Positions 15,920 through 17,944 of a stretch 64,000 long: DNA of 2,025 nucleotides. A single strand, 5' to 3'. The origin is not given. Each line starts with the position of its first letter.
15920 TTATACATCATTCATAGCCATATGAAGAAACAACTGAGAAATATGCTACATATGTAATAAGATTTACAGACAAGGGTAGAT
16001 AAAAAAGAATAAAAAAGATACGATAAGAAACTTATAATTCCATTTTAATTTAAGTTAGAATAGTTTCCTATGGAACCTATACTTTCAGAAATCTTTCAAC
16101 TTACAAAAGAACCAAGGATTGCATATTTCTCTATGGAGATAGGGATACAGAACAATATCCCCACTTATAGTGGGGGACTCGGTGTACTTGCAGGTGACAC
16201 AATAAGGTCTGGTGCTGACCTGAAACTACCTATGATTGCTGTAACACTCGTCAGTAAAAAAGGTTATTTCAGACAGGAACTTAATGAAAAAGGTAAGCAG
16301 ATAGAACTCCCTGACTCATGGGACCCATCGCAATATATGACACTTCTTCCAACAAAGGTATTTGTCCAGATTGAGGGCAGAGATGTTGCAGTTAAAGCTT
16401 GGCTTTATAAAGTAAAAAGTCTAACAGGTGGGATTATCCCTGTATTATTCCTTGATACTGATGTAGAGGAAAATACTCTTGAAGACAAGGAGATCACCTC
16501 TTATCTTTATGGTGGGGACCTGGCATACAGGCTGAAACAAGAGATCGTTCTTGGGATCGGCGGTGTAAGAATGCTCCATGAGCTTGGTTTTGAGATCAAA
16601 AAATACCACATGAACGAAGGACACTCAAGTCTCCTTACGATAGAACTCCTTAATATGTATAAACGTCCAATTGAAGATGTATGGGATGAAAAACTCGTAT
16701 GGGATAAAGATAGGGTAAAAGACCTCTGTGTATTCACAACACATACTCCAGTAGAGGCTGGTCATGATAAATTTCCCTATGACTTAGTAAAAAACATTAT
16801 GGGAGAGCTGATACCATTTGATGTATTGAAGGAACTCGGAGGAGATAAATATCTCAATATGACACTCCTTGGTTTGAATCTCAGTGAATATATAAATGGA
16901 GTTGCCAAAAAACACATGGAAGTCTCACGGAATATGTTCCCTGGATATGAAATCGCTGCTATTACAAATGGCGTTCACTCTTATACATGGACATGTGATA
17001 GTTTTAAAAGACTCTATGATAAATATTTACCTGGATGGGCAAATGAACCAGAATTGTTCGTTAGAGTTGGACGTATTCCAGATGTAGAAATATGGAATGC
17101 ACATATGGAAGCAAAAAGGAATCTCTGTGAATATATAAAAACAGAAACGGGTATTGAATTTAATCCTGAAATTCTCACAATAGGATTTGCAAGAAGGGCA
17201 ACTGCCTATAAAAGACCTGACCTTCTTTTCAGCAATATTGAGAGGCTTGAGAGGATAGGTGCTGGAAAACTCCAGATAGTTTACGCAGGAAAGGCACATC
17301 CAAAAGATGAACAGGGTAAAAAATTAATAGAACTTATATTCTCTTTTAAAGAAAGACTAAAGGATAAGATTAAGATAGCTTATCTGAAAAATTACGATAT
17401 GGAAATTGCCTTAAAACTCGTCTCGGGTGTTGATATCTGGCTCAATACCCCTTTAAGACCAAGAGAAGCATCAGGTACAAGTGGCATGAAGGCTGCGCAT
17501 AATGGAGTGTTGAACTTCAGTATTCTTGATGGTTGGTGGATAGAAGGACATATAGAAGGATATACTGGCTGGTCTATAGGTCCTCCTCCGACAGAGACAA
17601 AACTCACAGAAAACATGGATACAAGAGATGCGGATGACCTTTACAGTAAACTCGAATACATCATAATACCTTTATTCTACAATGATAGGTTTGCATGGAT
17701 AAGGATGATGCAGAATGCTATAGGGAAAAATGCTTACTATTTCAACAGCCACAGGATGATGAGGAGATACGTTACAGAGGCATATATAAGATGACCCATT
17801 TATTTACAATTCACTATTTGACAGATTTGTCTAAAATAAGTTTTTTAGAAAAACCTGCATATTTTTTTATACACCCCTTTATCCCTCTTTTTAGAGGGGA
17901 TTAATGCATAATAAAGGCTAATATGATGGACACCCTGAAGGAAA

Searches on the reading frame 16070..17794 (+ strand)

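Call 77: search_protein_families(library=pfam, proteins=[window:16070-17794:+], max_evalue=0.00001)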
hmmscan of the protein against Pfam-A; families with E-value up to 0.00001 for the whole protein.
window:16070-17794:+ (574 aa): 1 family
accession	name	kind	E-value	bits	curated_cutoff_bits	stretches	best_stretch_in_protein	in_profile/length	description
PF00343.26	Phosphorylase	-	1.5e-29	103.3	27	1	258-492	320-583/713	Carbohydrate phosphorylase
